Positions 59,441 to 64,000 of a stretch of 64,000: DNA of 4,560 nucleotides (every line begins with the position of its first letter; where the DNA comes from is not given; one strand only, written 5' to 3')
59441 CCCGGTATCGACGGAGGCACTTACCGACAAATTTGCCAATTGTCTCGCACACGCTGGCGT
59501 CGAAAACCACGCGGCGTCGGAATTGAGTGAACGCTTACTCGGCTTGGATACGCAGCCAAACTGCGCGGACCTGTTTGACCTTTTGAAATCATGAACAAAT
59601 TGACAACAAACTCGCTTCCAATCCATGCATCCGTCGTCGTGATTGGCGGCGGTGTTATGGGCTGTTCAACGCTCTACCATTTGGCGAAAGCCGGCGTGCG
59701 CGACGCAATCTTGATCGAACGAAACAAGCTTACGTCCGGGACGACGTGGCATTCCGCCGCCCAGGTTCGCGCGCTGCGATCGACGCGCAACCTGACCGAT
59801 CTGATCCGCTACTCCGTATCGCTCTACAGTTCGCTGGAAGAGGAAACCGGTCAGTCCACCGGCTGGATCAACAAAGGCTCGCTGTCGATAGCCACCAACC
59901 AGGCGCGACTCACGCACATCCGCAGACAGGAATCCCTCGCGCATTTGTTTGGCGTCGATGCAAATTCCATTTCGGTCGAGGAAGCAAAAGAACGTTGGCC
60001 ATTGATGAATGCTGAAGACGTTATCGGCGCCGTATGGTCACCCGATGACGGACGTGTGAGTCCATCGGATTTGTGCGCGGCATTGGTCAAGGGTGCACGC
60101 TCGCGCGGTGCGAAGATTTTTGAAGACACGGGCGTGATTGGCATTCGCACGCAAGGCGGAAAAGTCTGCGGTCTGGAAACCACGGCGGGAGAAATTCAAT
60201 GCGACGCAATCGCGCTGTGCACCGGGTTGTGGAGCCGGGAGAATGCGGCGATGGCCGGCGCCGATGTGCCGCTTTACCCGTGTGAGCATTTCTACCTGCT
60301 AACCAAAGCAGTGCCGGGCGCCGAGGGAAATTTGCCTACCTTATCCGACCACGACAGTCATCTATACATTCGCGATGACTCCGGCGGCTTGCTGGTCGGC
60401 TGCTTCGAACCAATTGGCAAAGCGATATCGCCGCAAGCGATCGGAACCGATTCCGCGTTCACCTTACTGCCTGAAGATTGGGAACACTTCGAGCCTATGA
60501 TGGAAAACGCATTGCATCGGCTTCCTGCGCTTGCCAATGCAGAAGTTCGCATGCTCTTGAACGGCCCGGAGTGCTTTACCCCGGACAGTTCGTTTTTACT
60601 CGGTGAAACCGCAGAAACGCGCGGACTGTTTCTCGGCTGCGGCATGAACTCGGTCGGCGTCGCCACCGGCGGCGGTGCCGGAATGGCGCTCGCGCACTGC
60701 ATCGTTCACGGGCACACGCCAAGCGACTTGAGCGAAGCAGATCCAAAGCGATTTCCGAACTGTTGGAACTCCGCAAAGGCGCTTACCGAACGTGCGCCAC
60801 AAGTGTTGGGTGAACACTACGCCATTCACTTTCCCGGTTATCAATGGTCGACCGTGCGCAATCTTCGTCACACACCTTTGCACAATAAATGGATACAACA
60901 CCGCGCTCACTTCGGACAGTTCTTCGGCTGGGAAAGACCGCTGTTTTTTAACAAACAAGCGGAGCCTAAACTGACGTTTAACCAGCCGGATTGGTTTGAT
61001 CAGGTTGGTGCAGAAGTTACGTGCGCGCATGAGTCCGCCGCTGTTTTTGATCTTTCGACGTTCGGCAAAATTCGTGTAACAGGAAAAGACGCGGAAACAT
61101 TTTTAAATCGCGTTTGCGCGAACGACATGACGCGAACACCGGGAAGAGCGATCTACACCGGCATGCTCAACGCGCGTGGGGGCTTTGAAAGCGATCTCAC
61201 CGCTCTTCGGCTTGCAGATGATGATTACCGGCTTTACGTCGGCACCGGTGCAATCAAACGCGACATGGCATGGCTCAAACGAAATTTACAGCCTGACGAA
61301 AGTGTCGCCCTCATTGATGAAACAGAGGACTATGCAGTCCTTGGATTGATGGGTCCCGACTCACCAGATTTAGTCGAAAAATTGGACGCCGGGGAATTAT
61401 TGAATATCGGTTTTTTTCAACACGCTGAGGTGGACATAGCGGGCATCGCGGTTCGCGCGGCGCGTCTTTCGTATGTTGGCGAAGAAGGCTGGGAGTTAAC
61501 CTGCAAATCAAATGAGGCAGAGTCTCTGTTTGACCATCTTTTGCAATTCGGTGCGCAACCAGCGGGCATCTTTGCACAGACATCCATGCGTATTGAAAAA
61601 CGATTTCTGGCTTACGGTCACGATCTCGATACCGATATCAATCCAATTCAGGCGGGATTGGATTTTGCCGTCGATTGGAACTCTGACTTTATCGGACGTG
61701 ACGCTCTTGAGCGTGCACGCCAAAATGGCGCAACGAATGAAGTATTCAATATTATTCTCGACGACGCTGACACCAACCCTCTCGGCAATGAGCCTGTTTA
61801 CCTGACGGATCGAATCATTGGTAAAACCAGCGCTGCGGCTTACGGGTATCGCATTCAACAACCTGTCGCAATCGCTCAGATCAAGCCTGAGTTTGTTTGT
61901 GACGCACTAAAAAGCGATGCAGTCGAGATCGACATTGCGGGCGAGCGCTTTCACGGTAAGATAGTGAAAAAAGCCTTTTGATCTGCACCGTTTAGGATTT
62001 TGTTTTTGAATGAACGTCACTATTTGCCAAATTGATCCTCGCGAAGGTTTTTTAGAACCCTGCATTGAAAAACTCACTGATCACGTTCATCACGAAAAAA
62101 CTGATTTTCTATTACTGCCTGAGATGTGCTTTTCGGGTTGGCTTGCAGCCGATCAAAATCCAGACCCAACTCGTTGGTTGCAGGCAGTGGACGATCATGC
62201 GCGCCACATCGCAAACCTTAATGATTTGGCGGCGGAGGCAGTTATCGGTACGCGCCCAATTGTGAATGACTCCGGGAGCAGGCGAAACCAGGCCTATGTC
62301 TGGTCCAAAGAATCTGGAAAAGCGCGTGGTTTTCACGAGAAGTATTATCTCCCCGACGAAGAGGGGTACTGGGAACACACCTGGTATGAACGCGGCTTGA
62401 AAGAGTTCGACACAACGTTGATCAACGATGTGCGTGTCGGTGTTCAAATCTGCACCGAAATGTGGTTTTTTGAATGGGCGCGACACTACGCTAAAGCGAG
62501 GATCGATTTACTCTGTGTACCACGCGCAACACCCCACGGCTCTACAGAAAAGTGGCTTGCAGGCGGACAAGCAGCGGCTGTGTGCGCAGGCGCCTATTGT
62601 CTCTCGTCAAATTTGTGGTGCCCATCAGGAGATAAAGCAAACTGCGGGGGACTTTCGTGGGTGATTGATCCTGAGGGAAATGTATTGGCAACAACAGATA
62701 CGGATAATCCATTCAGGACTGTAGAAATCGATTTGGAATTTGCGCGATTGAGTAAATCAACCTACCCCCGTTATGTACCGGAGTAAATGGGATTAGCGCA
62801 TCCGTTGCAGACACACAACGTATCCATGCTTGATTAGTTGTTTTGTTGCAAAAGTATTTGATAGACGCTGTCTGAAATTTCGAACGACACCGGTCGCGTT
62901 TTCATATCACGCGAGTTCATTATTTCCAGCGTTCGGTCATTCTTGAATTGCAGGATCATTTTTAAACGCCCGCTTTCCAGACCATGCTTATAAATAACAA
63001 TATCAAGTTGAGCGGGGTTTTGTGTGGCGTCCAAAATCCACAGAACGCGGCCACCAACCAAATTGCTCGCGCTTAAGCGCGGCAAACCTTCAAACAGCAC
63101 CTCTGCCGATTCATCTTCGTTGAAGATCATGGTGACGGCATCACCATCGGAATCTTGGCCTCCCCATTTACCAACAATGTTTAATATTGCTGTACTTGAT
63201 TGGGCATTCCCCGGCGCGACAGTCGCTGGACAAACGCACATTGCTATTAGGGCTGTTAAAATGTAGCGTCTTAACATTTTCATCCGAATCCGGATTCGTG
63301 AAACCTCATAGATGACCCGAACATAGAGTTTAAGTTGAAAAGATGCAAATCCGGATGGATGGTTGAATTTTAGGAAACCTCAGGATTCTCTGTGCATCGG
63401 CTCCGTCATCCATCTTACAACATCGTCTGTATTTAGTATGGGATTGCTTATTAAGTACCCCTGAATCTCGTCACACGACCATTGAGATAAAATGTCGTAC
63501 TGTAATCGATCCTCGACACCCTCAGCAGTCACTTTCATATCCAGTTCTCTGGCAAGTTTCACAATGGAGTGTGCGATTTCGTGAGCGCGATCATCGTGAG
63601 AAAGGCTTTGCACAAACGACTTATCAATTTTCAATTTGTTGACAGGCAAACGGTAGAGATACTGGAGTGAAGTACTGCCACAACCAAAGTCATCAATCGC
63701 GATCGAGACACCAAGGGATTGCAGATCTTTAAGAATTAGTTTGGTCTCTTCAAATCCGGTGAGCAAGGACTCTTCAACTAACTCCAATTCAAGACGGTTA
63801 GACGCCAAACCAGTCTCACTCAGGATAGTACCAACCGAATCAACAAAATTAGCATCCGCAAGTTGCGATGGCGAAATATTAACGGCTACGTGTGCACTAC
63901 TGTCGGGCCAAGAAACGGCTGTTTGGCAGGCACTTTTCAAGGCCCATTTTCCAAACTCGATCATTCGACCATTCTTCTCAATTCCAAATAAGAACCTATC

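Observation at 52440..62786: RpiR-controlled catabolic island pairing an aspartase-family lyase with an MmgE/PrpD protein, a DMGDH-like flavoenzyme and a C-N hydrolase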

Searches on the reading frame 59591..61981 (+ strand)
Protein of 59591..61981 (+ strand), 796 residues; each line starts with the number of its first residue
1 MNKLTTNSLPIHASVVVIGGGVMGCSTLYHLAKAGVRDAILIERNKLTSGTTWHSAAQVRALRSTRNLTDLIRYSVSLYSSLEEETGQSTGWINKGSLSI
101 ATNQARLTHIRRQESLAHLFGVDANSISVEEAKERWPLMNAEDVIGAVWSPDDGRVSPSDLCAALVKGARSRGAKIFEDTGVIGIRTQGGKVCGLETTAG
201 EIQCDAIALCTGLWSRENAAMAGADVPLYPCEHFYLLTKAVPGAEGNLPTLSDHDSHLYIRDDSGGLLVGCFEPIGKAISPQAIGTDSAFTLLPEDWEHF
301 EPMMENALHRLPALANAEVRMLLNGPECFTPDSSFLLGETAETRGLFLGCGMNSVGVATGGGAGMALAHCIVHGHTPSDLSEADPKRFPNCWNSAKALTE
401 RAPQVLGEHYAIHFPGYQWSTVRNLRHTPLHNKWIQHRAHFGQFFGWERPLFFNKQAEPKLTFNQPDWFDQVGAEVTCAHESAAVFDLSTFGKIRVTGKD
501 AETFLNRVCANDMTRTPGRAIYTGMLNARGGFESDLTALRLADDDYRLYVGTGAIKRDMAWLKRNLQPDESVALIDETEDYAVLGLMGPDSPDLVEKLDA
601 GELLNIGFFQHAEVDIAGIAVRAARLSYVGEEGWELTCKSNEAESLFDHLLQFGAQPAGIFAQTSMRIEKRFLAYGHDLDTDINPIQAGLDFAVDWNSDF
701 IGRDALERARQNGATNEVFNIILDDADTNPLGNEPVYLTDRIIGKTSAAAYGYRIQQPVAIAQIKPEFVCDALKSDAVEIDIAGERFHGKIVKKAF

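Call 3: search_protein_families(library=pfam, proteins=[window:59591-61981:+])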
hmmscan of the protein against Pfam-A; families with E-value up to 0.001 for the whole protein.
window:59591-61981:+ (796 aa): 6 families
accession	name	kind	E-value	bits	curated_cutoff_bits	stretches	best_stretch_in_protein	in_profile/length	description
PF01571.26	GCV_T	-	6e-75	252.2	25.6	1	431-693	2-255/255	Aminomethyltransferase folate-binding domain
PF01266.30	DAO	-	3.4e-70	237.8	27.9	1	15-369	2-352/353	FAD dependent oxidoreductase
PF16350.10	FAO_M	-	2.7e-15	56.7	27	1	373-426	1-54/56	FAD dependent oxidoreductase central domain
PF08669.17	GCV_T_C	-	3.3e-10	40.1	25.9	1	722-796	7-78/80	Glycine cleavage T-protein C-terminal barrel domain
PF07992.20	Pyr_redox_2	-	0.00031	20.7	26.1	0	7-46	139-176/291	Pyridine nucleotide-disulphide oxidoreductase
PF00890.30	FAD_binding_2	-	0.00079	19.2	20.4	0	15-65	2-51/414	FAD binding domain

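Call 4: search_protein_families(library=ncbifam, proteins=[window:59591-61981:+])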
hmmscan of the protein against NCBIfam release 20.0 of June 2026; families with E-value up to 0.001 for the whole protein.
window:59591-61981:+ (796 aa): 29 families (the best 25 are shown)
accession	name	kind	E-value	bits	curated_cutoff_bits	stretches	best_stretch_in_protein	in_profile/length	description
NF001567.0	PRK00389.1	subfamily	1.5e-65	221.5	300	1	424-796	2-352/359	glycine cleavage system aminomethyltransferase GcvT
TIGR01372.1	soxA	subfamily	3.1e-50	170.9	1164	1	421-710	603-896/996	sarcosine oxidase subunit alpha family protein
TIGR00528.1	gcvT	equivalog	3.5e-50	170.9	235.85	1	426-796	2-359/362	glycine cleavage system aminomethyltransferase GcvT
NF010093.0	PRK13579.1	equivalog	5.9e-42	143.8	459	1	423-795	7-362/371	glycine cleavage system aminomethyltransferase GcvT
NF053776.1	TmaoDeMthMsil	equivalog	2.7e-37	128.7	1100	1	473-780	417-734/763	trimethylamine N-oxide demethylase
TIGR02352.1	thiamin_ThiO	equivalog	8.9e-34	117.1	250.8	1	15-352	1-328/351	glycine oxidase ThiO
NF009133.0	PRK12486.1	equivalog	4.5e-31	108.1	410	1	466-766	38-341/369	dimethylsulfoniopropionate demethylase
TIGR01373.1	soxB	subfamily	4e-28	98.4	529.45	1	14-375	32-386/407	sarcosine oxidase subunit beta family protein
NF008425.0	PRK11259.1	equivalog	4.4e-25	88.4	257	1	13-388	5-375/377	N-methyl-L-tryptophan oxidase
NF001933.0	PRK00711.1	subfamily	1.1e-21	77.4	383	1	60-377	100-405/429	D-amino acid dehydrogenase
TIGR01377.1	soxA_mon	subfamily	7.4e-18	64.5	479.65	1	15-389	3-376/381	amino oxidase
TIGR03377.1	glycerol3P_GlpA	equivalog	5.8e-16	58.1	552.8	1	15-230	2-219/530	anaerobic glycerol-3-phosphate dehydrogenase subunit GlpA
NF008313.0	PRK11101.1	equivalog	5.3e-14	51.7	425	1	11-232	7-230/548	anaerobic glycerol-3-phosphate dehydrogenase subunit A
NF050086.1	pipecolate_AmaA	exception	1e-12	47.4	600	1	11-218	24-240/425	L-pipecolate oxidase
TIGR03364.1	HpnW_proposed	hypoth_equivalog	3.9e-12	45.9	285.1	1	14-212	2-194/365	TIGR03364 family FAD-dependent oxidoreductase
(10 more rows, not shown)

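Call 35: search_solved_structures(query=window:59591-61981:+, max_evalue=1e-20)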
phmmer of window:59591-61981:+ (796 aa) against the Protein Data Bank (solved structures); distinct sequences matched with E-value up to 1e-20: 20.
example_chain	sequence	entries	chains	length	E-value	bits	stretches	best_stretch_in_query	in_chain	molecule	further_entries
4pab_A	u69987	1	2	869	4.1e-123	415.5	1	13-793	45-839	Dimethylglycine dehydrogenase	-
4p9s_A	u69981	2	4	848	4.4e-123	415.4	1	13-793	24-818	Dimethylglycine dehydrogenase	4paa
5l46_A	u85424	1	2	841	7.8e-121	408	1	12-793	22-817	Dimethylglycine dehydrogenase, mitochondrial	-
1pj5_A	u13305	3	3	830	1.5e-101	344.2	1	14-789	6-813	N,N-dimethylglycine oxidase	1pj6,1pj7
3gsi_A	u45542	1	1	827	2.2e-100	340.3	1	15-789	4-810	N,N-dimethylglycine oxidase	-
1yx2_A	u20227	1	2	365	1.2e-40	142.8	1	466-794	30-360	Aminomethyltransferase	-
1woo_A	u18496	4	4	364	1.4e-38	135.9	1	426-712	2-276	Aminomethyltransferase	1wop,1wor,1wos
1y56_B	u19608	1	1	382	2.7e-35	125.1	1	9-389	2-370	sarcosine oxidase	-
1v5v_A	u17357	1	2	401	1.2e-33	119.6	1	455-788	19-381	aminomethyltransferase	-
2gag_A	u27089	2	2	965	6e-31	110.7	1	425-710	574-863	heterotetrameric sarcosine oxidase alpha-subunit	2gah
1vlo_A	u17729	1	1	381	1.2e-29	106.3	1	426-740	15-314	Aminomethyltransferase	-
3a8i_A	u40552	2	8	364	3.1e-29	105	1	478-740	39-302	Aminomethyltransferase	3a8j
1vrq_A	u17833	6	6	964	3.9e-29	104.7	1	425-709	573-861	Sarcosine oxidase alpha subunit | Subunit alpha of sarcosine oxidase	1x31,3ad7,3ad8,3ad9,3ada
3a8k_A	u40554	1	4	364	1.4e-28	102.8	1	478-740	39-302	Aminomethyltransferase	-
4ysh_A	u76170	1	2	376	3e-25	91.8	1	14-381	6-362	Glycine oxidase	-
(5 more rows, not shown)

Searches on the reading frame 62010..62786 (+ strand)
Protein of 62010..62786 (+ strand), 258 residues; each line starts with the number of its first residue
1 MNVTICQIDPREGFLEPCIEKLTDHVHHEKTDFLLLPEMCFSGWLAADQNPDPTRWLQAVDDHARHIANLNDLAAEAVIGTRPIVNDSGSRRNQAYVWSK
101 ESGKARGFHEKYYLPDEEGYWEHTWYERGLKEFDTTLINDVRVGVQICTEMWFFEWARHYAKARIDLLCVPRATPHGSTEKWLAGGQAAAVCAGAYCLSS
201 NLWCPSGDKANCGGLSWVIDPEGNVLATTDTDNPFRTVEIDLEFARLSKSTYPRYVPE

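Call 3: search_protein_families(library=pfam, proteins=[window:62010-62786:+])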
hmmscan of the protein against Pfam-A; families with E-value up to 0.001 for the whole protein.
window:62010-62786:+ (258 aa): 1 family
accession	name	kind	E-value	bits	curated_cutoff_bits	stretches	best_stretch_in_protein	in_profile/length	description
PF00795.27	CN_hydrolase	-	4.2e-21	75.9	23.2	1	3-246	2-252/256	Carbon-nitrogen hydrolase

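Call 4: search_protein_families(library=ncbifam, proteins=[window:62010-62786:+])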
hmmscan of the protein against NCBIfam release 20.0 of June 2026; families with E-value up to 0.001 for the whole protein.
window:62010-62786:+ (258 aa): 5 families
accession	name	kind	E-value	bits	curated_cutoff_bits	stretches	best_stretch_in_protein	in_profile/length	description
NF010588.0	PRK13981.1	equivalog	2.6e-15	55.8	479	1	1-228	5-231/546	NAD+ synthase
TIGR03381.1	agmatine_aguB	equivalog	5.9e-14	52.1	410.25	1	20-246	22-259/279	N-carbamoylputrescine amidase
NF007757.0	PRK10438.1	equivalog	1e-07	31.5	249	1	30-248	34-238/256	amidohydrolase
NF033621.1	de_GSH_amidase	exception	2.9e-07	30.1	355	1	21-246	22-241/260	deaminated glutathione amidase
NF002730.0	PRK02628.1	equivalog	5.8e-05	21.4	473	1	20-157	35-167/677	NAD(+) synthase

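Call 34: search_solved_structures(query=window:62010-62786:+, max_evalue=0.00001)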
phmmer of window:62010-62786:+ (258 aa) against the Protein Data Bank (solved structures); distinct sequences matched with E-value up to 0.00001: 3.
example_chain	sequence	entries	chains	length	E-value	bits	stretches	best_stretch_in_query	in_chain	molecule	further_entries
6mg6_A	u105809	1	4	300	1.1e-07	34.8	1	28-174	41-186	Carbon-nitrogen hydrolase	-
5h8i_A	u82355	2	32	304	1.9e-07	34.1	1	20-174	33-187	N-carbamoylputrescine amidohydrolase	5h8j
5h8k_A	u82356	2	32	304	4.8e-06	29.5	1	20-174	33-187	N-carbamoylputrescine amidohydrolase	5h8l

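Call 54: find_homologous_proteins(query=window:62010-62786:+, max_evalue=1e-10)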
Query window:62010-62786:+ (258 aa): 2053 proteins with E <= 1e-10 among 2337 candidates; the best 120 are listed.
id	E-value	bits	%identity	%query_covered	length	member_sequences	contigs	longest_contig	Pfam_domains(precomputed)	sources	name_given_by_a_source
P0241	2.5e-182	623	100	100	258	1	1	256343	PF00795.28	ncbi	ncbi:MAG: carbon-nitrogen hydrolase family protein [Pseudomonadota bacterium]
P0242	1.4e-130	453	72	100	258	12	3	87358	PF00795.28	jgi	jgi:N-carbamoylputrescine amidase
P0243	2.9e-130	452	72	100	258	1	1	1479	PF00795.28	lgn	-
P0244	5.3e-128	444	70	100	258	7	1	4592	PF00795.28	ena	-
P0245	9.1e-128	444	69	100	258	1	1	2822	PF00795.28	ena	-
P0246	1.1e-127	443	70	100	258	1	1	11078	PF00795.28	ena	-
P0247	1.3e-127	443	70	100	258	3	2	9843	PF00795.28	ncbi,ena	-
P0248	5.1e-127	441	71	100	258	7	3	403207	PF00795.28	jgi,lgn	jgi:N-carbamoylputrescine amidase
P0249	5.7e-127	441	68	100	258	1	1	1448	PF00795.28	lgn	-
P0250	6.7e-127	441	68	100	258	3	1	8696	PF00795.28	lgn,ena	-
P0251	1.6e-126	440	68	100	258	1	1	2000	PF00795.28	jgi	jgi:N-carbamoylputrescine amidase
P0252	3.0e-126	439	70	100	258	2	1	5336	PF00795.28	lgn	-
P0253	7.6e-126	437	70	100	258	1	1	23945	PF00795.28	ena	-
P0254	8.4e-126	437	71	100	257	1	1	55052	PF00795.28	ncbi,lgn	ncbi:MAG: carbon-nitrogen hydrolase family protein [Pseudomonadota bacterium]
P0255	1.9e-125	436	67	100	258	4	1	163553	PF00795.28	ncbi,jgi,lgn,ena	-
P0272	4.4e-122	425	67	100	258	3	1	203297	PF00795.28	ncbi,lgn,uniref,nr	ncbi:C-N hydrolase family amidase [Roseovarius albus]|uniref:C-N hydrolase family amidase n=1 Tax=Ro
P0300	2.3e-119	416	67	100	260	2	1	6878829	PF00795.28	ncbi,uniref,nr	ncbi:carbon-nitrogen hydrolase family protein [Agarilytica rhodophyticola]|uniref:carbon-nitrogen hy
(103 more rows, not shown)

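Call 55: find_encoding_contigs(protein=P0272, flank=8000, max_places=1)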
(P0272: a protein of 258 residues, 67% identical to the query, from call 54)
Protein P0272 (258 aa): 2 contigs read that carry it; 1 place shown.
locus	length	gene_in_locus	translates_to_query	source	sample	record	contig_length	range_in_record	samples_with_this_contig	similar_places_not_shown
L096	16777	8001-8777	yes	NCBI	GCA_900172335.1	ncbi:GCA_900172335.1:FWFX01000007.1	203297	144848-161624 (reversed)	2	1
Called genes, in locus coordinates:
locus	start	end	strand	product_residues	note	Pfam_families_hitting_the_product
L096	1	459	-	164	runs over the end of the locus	PF20107:DUF6497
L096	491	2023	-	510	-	PF01039:Carboxyl_trans, PF03255:ACCA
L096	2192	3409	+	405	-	PF07690:MFS_1, PF00083:Sugar_tr, PF07690:MFS_1 (weak)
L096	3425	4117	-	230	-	PF00753:Lactamase_B, PF13483:Lactamase_B_3, PF12706:Lactamase_B_2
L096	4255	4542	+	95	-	PF02686:GatC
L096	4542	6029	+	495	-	PF01425:Amidase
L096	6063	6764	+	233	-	-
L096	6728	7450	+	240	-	PF01510:Amidase_2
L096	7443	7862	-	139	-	PF08279:HTH_11 (weak), PF12802:MarR_2 (weak), PF13384:HTH_23 (faint), PF13404:HTH_AsnC-type, PF13412:HTH_24, PF01037:AsnC_trans_reg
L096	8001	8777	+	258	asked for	PF00795:CN_hydrolase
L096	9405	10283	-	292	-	PF14279:HNH_5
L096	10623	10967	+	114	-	-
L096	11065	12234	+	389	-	PF04389:Peptidase_M28 (weak), PF01546:Peptidase_M20, PF07687:M20_dimer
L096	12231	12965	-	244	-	PF02390:Methyltransf_4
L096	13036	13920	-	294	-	PF01758:SBF, PF13593:SBF_like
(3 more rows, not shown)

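Call 56: find_encoding_contigs(protein=P0300, flank=8000, max_places=1)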
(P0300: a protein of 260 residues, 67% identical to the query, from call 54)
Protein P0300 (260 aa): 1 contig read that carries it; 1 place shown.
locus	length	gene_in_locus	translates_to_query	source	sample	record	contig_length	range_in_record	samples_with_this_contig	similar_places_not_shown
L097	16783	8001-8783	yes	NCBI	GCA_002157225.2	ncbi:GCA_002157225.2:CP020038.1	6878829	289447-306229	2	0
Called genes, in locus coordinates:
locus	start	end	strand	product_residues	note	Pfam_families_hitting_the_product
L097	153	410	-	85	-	-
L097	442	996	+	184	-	-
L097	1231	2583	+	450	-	PF00116:COX2, PF13473:Cupredoxin_1 (faint), PF13442:Cytochrome_CBB3 (weak), PF00034:Cytochrom_C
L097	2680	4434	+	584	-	PF00115:COX1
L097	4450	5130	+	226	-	-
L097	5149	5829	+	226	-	PF00510:COX3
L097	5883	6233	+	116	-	PF03626:COX4_pro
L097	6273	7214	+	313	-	PF01040:UbiA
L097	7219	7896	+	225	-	PF02630:SCO1-SenC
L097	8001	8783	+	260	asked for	PF00795:CN_hydrolase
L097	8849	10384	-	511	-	PF16234:DUF4892 (faint), PF00691:OmpA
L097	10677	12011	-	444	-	PF04996:AstB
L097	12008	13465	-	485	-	PF00171:Aldedh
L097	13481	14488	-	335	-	PF04958:AstA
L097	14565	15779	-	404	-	PF01546:Peptidase_M20, PF07687:M20_dimer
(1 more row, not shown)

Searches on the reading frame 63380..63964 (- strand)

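Call 16: search_protein_families(library=pfam, proteins=[window:63380-63964:-], max_evalue=0.00001)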
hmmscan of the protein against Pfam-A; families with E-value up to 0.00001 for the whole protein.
window:63380-63964:- (194 aa): 1 family
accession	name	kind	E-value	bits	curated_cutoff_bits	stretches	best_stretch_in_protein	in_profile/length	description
PF00563.25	EAL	-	3.2e-48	164.6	31.3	1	2-175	61-236/236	EAL domain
